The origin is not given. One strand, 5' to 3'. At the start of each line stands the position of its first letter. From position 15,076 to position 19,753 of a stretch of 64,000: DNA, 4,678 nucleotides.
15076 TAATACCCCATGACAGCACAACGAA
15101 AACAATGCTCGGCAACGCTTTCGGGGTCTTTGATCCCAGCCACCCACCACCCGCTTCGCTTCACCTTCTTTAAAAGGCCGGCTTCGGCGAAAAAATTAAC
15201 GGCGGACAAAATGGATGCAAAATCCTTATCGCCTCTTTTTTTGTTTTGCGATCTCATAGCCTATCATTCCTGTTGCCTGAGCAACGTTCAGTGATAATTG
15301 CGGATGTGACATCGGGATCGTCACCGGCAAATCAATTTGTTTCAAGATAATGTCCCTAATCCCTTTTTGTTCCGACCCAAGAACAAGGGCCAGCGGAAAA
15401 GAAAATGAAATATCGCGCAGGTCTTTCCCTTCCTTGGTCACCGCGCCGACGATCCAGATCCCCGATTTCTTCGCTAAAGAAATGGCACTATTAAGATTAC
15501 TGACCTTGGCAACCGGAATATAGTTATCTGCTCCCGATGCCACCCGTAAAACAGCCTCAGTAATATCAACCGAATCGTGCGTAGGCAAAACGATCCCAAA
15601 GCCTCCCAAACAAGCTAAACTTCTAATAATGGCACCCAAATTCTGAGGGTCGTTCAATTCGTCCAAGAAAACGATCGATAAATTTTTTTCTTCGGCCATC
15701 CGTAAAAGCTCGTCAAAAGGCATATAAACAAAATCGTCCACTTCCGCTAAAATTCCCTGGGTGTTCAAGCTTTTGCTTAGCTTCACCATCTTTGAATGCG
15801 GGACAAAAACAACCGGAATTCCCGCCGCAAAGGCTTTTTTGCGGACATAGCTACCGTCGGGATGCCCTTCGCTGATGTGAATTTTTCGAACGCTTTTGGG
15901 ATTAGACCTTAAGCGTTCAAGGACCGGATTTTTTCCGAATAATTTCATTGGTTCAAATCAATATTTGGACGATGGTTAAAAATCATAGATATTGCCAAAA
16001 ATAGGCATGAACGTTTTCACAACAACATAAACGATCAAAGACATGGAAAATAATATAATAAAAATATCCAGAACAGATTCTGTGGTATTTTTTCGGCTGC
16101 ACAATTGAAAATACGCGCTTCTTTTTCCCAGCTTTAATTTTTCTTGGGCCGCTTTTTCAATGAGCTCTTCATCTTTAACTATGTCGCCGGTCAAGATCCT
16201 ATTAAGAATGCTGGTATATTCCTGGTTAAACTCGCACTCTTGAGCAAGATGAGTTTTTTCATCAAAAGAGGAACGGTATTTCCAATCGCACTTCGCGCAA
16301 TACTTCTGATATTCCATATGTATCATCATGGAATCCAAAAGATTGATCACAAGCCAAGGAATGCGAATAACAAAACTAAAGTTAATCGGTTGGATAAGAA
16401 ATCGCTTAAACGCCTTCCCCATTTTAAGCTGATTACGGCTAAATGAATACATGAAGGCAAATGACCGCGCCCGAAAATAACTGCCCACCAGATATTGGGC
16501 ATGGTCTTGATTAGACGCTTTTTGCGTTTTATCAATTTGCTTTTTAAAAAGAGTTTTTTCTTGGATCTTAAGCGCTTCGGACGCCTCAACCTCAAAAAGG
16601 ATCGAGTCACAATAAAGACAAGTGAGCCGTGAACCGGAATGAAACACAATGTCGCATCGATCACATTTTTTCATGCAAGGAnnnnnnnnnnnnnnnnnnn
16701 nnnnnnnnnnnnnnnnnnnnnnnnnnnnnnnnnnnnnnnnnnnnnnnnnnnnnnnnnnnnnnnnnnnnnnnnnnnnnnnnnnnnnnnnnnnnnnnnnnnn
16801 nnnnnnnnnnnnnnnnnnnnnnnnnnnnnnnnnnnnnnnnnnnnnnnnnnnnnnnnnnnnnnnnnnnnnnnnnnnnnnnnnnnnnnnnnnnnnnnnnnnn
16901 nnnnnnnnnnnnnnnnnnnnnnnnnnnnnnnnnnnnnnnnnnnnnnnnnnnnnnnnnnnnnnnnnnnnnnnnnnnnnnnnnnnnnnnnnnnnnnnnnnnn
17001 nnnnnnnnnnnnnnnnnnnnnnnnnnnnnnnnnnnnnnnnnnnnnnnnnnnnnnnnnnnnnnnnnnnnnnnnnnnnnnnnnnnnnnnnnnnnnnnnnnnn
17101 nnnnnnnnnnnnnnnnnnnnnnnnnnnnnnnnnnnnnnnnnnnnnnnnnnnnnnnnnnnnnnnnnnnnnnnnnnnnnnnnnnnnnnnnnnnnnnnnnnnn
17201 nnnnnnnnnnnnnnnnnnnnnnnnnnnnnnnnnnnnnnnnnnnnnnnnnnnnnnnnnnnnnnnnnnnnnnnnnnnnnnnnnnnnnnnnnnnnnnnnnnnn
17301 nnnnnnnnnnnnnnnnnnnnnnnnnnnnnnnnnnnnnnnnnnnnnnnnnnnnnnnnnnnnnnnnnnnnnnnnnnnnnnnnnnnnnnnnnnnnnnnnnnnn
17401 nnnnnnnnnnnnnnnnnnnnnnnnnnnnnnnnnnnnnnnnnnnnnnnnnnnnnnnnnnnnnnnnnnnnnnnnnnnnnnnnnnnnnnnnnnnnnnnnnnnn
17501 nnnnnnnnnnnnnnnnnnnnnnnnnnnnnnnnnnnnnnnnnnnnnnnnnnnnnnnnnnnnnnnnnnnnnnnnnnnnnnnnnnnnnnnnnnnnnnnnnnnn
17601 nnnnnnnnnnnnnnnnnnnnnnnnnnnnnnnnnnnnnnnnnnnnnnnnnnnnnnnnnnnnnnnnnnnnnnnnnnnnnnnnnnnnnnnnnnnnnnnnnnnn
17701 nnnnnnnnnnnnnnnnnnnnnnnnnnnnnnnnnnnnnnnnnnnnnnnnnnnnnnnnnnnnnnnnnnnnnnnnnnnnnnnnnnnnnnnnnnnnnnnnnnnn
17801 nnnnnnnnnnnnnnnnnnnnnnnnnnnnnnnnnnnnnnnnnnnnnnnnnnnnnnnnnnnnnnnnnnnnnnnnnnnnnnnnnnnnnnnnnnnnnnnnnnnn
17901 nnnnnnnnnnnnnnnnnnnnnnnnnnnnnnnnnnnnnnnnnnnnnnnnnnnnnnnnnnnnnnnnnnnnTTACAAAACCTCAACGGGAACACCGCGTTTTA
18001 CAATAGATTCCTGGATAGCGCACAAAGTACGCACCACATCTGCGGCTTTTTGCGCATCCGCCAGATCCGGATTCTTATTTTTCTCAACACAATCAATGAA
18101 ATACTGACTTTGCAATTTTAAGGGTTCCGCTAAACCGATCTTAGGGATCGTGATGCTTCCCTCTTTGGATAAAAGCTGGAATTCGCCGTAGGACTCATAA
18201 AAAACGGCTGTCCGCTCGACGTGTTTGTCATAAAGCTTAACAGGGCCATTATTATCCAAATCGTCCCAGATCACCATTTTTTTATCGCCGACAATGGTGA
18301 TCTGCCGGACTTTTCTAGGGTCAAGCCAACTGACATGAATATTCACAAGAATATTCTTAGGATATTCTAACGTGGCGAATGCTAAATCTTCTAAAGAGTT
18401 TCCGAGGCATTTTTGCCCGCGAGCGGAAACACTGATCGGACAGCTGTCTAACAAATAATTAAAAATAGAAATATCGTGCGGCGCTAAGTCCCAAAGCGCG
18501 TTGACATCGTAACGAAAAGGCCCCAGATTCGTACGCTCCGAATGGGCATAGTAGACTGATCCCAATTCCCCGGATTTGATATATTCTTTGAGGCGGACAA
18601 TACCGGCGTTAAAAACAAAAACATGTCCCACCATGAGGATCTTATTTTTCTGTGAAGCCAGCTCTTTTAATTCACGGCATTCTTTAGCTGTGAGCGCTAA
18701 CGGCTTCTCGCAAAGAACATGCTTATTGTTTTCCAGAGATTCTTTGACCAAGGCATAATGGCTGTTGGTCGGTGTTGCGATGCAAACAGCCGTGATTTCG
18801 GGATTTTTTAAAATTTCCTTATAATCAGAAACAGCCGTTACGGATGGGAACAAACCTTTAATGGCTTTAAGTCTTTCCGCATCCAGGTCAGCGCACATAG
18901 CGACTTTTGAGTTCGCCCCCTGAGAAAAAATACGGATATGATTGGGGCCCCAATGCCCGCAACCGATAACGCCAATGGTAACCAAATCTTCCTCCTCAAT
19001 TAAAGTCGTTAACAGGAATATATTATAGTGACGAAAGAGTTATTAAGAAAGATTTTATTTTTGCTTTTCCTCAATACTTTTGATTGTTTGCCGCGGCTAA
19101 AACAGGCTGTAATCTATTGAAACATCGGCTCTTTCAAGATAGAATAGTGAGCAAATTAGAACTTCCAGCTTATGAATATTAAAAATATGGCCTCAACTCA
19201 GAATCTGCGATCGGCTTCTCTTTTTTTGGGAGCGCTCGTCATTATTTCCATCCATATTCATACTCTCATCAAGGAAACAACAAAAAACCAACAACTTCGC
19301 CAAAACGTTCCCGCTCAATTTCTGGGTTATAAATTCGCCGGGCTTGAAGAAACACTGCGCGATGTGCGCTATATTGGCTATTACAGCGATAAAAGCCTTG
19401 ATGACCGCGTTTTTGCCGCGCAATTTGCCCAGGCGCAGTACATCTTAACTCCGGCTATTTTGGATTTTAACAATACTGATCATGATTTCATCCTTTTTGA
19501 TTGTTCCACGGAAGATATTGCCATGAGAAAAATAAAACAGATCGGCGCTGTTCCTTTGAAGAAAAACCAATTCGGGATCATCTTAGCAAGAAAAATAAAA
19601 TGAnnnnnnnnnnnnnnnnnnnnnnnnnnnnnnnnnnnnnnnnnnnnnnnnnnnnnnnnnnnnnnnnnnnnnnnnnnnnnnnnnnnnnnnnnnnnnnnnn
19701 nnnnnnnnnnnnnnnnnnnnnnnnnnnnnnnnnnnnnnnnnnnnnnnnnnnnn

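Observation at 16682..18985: Sugar-nucleotide modification pair (Gfo/Idh/MocA oxidoreductase plus LbH N-acetyltransferase) translationally coupled to a Dpm1-like polyprenyl-phosphate glycosyltransferase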

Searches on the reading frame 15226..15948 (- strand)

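Call 5: search_protein_families(library=pfam, proteins=[window:15226-15948:-])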
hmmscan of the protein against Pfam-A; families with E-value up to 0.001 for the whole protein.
window:15226-15948:- (240 aa): 2 families
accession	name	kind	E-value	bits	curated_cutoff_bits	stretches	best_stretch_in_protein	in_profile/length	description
PF00588.24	SpoU_methylase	-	9.7e-36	123.4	29.7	1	92-231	3-142/142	SpoU rRNA Methylase family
PF08032.17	SpoU_sub_bind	-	1.1e-12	48.5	22.8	1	3-73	2-73/76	RNA 2'-O ribose methyltransferase substrate binding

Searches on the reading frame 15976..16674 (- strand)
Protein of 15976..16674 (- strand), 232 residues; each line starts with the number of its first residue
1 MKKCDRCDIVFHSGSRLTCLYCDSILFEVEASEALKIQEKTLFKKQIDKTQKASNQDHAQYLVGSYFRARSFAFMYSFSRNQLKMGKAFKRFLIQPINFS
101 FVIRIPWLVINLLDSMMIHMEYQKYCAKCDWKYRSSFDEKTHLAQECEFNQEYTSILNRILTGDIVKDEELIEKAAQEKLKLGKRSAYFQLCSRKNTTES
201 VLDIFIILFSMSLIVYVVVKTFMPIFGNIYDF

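Call 5: search_protein_families(library=pfam, proteins=[window:15976-16674:-])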
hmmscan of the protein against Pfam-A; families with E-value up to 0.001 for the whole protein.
window:15976-16674:- (232 aa): 0 families

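Call 6: search_protein_families(library=ncbifam, proteins=[window:15976-16674:-], max_evalue=0.01)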
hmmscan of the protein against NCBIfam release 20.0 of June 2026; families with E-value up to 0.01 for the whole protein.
window:15976-16674:- (232 aa): 0 families

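Call 27: search_protein_families(library=pfam, proteins=[window:15976-16674:-], max_evalue=1)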
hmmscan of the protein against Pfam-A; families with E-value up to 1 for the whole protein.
window:15976-16674:- (232 aa): 1 family
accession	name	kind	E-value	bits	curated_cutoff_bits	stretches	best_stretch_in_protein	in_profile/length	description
PF01155.25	HypA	-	0.37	11.3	28.9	0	3-39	72-109/112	Hydrogenase/urease nickel incorporation, metallochaperone, hypA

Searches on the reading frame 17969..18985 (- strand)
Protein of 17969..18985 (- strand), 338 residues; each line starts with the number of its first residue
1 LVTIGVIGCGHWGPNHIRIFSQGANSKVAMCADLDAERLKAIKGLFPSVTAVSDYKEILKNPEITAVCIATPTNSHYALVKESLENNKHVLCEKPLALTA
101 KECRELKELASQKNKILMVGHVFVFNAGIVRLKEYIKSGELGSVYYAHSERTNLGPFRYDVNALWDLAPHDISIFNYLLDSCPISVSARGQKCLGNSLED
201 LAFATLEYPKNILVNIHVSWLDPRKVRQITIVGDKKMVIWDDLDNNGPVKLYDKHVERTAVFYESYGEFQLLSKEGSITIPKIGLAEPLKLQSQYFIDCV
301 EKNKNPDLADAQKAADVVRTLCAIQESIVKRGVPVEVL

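Call 5: search_protein_families(library=pfam, proteins=[window:17969-18985:-])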
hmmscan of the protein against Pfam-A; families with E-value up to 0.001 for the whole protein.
window:17969-18985:- (338 aa): 4 families
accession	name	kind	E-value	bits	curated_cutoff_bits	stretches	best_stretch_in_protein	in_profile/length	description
PF01408.29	GFO_IDH_MocA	-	1.4e-29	103.6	24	1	3-121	2-120/120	Oxidoreductase family, NAD-binding Rossmann fold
PF22725.1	GFO_IDH_MocA_C3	-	1.1e-16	61.4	27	1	130-238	2-123/124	GFO/IDH/MocA C-terminal domain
PF02894.22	GFO_IDH_MocA_C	-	5.5e-14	52.9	22.9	1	133-336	1-217/218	Oxidoreductase family, C-terminal alpha/beta domain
PF03447.22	NAD_binding_3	-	0.00048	21.3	24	1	8-117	1-113/116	Homoserine dehydrogenase, NAD binding domain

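Call 6: search_protein_families(library=ncbifam, proteins=[window:17969-18985:-], max_evalue=0.01)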
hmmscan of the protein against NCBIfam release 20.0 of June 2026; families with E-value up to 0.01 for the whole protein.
window:17969-18985:- (338 aa): 10 families
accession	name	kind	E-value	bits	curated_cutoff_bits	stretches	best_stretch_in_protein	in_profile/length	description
NF040723.1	UDP-GlcNAcDh_Arch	equivalog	7.3e-54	183.3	450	1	3-260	2-255/302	UDP-N-acetylglucosamine 3-dehydrogenase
TIGR04380.1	myo_inos_iolG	equivalog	1.7e-30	106.1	355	1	1-209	1-220/330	inositol 2-dehydrogenase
NF008607.0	PRK11579.1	subfamily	4.9e-24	85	330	1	2-173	5-183/346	oxidoreductase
NF052679.1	InsChiInosDhIolG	equivalog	9.7e-22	77.4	540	1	2-218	3-227/343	bifunctional inositol 2-dehydrogenase/D-chiro-inositol 1-dehydrogenase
NF052479.1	LevoglcsnDh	equivalog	4.1e-17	61.9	650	1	27-145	37-155/386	levoglucosan dehydrogenase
NF058561.1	BT_2158_fam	equivalog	1.5e-16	60.1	750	1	4-149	38-182/487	glycoside 3-dehydrogenase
NF041392.1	XylDh_Gfo6_Halo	equivalog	4.9e-15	55.2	350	1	2-152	17-171/350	D-xylose 1-dehydrogenase Gfo6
NF058563.1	BT_2159_fam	equivalog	5.3e-15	55.3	650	1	3-144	2-143/350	disaccharide 3-dehydrogenase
NF007574.0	PRK10206.1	equivalog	2.9e-13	49.6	352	1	48-148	50-150/345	oxidoreductase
NF009830.0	PRK13304.1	equivalog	4.9e-07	29.5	267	1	1-119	1-118/265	aspartate dehydrogenase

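Call 7: search_solved_structures(query=window:17969-18985:-, max_evalue=1e-10, show_alignments=2)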
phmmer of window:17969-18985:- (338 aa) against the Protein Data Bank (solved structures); distinct sequences matched with E-value up to 1e-10: 44.
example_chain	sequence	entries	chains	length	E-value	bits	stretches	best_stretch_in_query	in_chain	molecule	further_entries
3c1a_A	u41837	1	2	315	5.7e-22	81.2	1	2-242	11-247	Putative oxidoreductase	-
3ec7_A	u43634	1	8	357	6e-21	77.9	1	4-216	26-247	Putative Dehydrogenase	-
7xr9_A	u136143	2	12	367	1.6e-19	73.2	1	3-151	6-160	DgpA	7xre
3e82_A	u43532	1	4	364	2.1e-18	69.5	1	2-241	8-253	Putative oxidoreductase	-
6jw6_A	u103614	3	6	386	2.2e-18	69.5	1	2-192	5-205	Dehydrogenase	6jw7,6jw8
7bvj_A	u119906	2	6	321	4.8e-18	68.3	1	4-245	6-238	Oxidoreductase, NAD-binding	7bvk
3e18_A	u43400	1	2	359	5.8e-18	68.1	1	5-301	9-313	oxidoreductase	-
4mio_A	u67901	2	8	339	3.2e-17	65.6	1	2-219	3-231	Inositol 2-dehydrogenase/D-chiro-inositol 3-dehydrogenase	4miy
4mie_A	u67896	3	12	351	3.6e-17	65.5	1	2-219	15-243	Inositol 2-dehydrogenase/D-chiro-inositol 3-dehydrogenase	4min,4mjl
6o15_A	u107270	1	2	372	1.5e-16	63.4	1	1-216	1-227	Uncharacterized oxidoreductase YjhC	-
9m3d_B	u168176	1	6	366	1e-15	60.7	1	4-150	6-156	DgpA1 from W974-1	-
6z3b_B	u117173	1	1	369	1.8e-15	59.9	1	4-152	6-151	Gfo/Idh/MocA family oxidoreductase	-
6z3b_A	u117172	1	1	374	1.9e-15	59.8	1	4-152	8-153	Gfo/Idh/MocA family oxidoreductase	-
6z3c_AAA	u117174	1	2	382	2e-15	59.8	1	4-152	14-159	Gfo/Idh/MocA family oxidoreductase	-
3ezy_A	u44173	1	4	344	2.9e-15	59.2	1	3-190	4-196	Dehydrogenase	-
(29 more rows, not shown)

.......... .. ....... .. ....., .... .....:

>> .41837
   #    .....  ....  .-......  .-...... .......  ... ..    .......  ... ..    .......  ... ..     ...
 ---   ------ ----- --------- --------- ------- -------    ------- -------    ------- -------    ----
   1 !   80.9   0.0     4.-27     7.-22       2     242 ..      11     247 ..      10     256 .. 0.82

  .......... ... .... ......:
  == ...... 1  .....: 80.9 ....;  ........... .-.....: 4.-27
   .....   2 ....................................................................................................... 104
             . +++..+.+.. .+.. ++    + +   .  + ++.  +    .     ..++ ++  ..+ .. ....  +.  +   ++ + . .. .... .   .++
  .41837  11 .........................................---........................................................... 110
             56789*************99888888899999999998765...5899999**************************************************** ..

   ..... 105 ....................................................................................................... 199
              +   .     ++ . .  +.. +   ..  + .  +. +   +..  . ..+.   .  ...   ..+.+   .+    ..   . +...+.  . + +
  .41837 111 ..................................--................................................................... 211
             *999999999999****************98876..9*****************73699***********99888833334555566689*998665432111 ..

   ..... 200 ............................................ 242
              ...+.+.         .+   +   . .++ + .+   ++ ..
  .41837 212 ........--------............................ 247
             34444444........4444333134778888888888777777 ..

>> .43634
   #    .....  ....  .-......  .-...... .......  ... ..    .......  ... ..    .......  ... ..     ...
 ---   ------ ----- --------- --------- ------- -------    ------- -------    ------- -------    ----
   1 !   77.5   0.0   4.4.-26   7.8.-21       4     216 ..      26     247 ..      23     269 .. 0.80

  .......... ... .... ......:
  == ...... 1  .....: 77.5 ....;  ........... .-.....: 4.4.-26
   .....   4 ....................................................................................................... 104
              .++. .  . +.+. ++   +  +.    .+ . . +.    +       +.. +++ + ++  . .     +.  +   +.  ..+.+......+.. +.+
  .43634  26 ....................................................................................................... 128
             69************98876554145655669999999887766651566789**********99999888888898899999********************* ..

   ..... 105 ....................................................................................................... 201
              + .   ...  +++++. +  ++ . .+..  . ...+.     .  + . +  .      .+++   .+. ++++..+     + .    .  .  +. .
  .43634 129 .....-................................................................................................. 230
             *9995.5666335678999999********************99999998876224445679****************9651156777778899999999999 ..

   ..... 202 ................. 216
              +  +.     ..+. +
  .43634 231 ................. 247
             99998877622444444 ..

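Call 60: search_solved_structures(query=A5, max_evalue=1e-8, show_alignments=0)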
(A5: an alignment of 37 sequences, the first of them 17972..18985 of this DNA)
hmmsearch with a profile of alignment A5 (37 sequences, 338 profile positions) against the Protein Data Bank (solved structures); distinct sequences matched with E-value up to 1e-8: 90 (the best 60 are shown).
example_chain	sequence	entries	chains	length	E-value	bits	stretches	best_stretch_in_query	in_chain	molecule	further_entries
3c1a_A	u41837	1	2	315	4.4e-31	111.4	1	2-243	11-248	Putative oxidoreductase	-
3ec7_A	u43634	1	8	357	8.6e-28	100.5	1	2-217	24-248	Putative Dehydrogenase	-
3e18_A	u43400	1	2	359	2e-26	96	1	4-236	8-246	oxidoreductase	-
7bvj_A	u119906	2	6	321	2.3e-26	95.8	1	3-245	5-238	Oxidoreductase, NAD-binding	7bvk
3ezy_A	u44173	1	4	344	2.9e-26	95.5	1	2-245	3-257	Dehydrogenase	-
7xr9_A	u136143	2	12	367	1.1e-25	93.6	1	2-150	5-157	DgpA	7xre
6jw6_A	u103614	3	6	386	1.2e-25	93.5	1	2-222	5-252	Dehydrogenase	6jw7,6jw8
6o15_A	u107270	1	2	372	2.9e-24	88.9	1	1-217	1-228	Uncharacterized oxidoreductase YjhC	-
9azo_A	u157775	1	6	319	1e-23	87.1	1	2-189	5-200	PmdC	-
6z3b_B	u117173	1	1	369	4.2e-23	85.1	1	4-214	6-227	Gfo/Idh/MocA family oxidoreductase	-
6z3b_A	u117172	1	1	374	4.3e-23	85.1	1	4-214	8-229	Gfo/Idh/MocA family oxidoreductase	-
6z3c_AAA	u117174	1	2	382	4.6e-23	85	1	4-214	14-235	Gfo/Idh/MocA family oxidoreductase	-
3mz0_A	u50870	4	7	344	1.2e-22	83.6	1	2-190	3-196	Inositol 2-dehydrogenase/D-chiro-inositol 3-dehydrogenase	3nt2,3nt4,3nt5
3e82_A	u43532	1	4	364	3.9e-22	81.9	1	2-242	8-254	Putative oxidoreductase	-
4mio_A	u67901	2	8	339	4.7e-22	81.7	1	2-218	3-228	Inositol 2-dehydrogenase/D-chiro-inositol 3-dehydrogenase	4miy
3q2k_A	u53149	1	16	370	3.3e-17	65.7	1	2-238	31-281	oxidoreductase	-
3q2i_A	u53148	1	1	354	1e-16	64.1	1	2-237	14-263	dehydrogenase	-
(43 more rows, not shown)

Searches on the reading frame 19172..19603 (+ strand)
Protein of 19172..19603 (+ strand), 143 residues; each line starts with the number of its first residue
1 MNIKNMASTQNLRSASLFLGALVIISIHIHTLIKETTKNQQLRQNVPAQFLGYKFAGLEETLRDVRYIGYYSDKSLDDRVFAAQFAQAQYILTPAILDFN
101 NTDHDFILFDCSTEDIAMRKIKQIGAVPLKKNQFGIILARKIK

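Call 5: search_protein_families(library=pfam, proteins=[window:19172-19603:+])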
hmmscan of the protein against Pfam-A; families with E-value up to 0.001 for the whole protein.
window:19172-19603:+ (143 aa): 0 families

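Call 6: search_protein_families(library=ncbifam, proteins=[window:19172-19603:+], max_evalue=0.01)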
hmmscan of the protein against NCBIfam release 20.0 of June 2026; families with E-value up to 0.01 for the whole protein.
window:19172-19603:+ (143 aa): 0 families

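Call 27: search_protein_families(library=pfam, proteins=[window:19172-19603:+], max_evalue=1)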
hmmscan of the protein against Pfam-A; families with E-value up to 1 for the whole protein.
window:19172-19603:+ (143 aa): 0 families
